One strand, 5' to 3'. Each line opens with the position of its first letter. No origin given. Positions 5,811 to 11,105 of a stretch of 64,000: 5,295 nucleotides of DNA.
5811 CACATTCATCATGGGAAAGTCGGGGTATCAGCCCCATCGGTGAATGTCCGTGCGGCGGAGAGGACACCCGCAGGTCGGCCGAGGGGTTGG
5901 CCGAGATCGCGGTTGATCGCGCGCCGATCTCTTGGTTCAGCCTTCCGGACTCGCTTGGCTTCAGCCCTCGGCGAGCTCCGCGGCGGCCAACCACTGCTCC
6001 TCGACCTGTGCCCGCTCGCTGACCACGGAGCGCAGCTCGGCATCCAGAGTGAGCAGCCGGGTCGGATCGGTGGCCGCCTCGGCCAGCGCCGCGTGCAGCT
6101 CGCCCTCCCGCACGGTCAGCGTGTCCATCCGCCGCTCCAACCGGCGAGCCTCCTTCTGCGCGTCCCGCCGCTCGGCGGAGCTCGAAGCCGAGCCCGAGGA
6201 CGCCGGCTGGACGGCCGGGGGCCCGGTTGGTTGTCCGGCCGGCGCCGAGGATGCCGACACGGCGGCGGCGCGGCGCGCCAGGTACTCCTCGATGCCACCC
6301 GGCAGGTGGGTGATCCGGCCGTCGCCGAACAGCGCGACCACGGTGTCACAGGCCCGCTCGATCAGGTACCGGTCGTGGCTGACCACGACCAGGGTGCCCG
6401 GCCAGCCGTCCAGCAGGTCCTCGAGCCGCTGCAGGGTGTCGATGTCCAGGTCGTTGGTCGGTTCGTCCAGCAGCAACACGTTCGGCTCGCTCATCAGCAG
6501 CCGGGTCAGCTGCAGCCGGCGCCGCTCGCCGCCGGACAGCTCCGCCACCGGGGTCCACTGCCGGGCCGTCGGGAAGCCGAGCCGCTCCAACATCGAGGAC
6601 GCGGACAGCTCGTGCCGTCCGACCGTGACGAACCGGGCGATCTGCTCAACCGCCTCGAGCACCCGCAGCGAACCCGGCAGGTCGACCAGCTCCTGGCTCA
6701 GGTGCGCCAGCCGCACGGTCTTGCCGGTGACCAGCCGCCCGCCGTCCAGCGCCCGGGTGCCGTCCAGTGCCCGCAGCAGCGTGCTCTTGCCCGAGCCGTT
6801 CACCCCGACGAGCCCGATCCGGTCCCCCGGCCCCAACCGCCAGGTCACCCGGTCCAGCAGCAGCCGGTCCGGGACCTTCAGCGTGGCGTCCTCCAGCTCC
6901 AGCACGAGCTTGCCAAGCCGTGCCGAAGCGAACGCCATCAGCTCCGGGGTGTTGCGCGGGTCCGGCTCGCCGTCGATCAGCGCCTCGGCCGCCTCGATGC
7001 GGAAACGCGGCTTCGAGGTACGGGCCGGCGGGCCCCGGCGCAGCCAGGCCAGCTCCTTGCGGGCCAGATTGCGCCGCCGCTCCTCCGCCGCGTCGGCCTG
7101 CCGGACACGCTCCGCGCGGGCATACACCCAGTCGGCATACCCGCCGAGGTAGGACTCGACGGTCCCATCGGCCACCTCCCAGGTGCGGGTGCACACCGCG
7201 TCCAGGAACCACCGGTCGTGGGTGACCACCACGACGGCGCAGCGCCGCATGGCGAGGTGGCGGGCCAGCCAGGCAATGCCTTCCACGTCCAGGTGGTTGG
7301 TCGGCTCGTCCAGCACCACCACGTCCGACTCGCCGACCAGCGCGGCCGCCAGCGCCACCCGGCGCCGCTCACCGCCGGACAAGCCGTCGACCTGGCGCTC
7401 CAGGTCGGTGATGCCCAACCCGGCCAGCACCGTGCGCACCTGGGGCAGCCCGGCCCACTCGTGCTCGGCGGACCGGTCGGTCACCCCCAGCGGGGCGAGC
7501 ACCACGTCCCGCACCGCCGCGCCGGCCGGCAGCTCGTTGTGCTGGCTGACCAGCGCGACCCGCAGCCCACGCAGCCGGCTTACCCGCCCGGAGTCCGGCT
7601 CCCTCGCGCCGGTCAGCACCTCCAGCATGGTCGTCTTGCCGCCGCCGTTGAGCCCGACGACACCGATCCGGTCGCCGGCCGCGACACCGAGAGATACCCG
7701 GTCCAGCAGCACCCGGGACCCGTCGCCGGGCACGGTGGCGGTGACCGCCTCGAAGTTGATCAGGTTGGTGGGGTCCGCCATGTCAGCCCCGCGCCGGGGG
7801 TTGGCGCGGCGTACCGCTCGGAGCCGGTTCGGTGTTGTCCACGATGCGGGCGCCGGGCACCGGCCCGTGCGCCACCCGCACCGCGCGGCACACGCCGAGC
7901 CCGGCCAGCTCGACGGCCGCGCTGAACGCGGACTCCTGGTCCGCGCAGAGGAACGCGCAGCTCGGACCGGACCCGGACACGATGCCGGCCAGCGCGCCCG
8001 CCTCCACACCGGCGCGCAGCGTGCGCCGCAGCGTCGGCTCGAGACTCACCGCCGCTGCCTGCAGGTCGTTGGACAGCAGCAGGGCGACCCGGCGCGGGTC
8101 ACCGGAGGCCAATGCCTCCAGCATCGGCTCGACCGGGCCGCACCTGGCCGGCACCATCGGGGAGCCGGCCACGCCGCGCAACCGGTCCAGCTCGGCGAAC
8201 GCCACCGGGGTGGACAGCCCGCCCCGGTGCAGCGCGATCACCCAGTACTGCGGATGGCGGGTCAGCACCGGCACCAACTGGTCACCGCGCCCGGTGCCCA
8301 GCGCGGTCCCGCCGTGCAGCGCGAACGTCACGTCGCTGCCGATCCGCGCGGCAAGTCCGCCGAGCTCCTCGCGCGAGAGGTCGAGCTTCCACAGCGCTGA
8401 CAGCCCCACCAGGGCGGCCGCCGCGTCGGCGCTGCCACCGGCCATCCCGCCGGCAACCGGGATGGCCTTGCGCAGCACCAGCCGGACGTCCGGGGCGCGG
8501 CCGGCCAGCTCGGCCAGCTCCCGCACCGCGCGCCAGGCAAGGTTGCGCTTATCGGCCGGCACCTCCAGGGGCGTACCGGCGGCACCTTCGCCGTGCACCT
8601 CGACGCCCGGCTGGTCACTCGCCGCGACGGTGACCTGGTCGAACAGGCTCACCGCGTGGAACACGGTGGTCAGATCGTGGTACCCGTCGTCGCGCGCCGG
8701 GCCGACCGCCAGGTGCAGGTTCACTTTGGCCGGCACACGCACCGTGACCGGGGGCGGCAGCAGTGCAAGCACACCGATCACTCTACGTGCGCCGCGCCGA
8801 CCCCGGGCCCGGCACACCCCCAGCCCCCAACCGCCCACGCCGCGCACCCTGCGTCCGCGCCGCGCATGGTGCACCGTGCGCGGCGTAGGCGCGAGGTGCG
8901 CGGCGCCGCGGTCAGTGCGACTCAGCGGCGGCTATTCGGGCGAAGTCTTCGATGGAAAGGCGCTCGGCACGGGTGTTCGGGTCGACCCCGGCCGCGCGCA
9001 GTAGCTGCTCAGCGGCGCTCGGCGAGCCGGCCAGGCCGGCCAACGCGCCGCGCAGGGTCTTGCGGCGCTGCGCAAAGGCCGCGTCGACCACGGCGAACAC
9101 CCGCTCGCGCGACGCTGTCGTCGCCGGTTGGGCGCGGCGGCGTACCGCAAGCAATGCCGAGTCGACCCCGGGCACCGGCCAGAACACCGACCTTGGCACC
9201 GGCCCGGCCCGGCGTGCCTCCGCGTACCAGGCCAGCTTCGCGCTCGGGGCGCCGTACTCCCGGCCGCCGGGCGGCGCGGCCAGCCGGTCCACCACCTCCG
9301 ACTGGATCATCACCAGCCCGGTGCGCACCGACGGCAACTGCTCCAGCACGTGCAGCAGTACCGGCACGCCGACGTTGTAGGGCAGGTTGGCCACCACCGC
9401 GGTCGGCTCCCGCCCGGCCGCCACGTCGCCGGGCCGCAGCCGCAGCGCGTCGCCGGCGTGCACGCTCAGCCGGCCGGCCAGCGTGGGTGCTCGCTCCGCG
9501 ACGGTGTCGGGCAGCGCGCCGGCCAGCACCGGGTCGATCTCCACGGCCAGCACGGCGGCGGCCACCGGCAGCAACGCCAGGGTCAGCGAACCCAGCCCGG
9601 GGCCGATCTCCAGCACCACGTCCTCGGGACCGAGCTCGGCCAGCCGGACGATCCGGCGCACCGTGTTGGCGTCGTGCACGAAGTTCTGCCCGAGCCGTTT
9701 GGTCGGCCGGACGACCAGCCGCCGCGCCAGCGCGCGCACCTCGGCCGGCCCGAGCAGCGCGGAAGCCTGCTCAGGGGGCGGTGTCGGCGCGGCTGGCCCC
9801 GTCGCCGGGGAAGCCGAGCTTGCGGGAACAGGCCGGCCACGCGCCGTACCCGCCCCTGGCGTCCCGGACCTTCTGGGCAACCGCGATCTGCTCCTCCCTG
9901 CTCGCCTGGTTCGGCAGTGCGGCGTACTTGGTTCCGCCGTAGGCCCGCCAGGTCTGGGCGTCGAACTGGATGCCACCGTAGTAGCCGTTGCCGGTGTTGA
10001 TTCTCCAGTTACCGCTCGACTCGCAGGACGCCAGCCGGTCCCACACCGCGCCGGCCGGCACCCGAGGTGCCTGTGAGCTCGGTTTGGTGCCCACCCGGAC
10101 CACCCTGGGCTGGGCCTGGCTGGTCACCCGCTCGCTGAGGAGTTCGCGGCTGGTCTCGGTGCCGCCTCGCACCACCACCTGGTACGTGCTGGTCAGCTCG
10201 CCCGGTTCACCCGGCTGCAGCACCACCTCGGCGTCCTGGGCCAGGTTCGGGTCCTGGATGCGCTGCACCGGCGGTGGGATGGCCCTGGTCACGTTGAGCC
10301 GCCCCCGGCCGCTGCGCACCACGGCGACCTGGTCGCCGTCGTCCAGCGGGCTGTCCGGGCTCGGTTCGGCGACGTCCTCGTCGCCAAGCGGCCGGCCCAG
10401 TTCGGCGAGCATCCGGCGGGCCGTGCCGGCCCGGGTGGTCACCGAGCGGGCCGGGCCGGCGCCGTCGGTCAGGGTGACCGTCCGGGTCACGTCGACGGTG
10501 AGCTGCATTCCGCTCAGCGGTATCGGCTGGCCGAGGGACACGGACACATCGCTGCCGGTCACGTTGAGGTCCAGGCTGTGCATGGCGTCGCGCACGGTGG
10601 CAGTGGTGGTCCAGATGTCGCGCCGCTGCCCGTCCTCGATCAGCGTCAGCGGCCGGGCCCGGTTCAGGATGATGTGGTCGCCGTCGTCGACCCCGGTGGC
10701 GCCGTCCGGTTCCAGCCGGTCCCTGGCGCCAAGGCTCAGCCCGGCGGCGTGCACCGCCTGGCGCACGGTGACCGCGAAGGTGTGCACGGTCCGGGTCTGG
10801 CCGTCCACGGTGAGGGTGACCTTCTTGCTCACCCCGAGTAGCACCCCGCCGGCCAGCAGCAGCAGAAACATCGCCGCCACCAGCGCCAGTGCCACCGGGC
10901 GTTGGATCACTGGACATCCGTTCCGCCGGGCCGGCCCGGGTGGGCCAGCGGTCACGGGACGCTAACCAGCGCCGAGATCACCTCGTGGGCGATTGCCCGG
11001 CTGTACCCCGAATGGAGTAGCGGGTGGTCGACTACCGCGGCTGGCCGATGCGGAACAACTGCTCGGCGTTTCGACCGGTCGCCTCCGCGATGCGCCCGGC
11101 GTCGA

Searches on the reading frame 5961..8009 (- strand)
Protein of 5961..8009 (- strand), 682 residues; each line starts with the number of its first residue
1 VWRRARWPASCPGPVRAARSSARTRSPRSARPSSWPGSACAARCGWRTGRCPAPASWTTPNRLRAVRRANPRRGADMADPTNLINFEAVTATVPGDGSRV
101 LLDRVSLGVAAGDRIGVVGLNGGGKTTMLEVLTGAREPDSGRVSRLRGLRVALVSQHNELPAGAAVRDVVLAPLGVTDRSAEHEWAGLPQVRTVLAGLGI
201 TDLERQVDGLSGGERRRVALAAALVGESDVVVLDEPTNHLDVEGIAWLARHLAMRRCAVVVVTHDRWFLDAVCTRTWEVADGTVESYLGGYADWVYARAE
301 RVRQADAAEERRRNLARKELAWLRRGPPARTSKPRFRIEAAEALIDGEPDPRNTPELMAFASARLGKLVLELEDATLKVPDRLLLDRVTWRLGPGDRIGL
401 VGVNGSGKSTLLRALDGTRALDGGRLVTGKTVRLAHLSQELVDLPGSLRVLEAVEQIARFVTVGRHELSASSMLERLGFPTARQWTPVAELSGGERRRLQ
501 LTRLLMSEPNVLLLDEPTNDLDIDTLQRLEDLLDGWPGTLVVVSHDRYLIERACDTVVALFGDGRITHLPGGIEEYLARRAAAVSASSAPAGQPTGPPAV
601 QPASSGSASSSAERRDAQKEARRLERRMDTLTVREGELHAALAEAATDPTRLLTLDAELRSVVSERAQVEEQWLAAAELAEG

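Call 57: search_protein_families(library=pfam, proteins=[window:5961-8009:-], max_evalue=0.00001)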
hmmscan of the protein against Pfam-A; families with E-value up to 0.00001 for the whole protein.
window:5961-8009:- (682 aa): 6 families
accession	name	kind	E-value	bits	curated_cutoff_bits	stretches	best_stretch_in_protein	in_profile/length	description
PF00005.33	ABC_tran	-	8.9e-48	162.8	25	2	102-238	1-137/137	ABC transporter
PF13304.12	AAA_21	-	1.2e-16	62.2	27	0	399-416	3-20/304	AAA domain, putative AbiEii toxin, Type IV TA system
PF02463.25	SMC_N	-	1.3e-08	35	40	0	209-270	136-203/220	RecF/RecN/SMC N terminal domain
PF12848.13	ABC_tran_Xtn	-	9.3e-07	29.3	25.9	1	277-338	1-64/85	ABC transporter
PF03308.22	MeaB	-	2.4e-06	27.2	23.1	0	377-416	15-54/273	Methylmalonyl Co-A mutase-associated GTPase MeaB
PF01926.29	MMR_HSR1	-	5.3e-06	27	21.9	0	397-449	1-58/113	50S ribosome-binding GTPase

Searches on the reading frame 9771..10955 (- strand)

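Call 57: search_protein_families(library=pfam, proteins=[window:9771-10955:-], max_evalue=0.00001)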
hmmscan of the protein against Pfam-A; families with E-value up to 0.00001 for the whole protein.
window:9771-10955:- (394 aa): 3 families
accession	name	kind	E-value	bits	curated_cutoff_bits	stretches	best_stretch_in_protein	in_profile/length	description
PF06737.19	Transglycosylas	-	3e-32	111.5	27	1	303-376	5-77/77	Transglycosylase-like domain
PF03990.20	DUF348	-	7.2e-28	96.5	24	2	46-83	1-38/41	G5-linked-Ubiquitin-like domain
PF07501.17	G5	-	2.4e-22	79.4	23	1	222-291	6-75/75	G5 domain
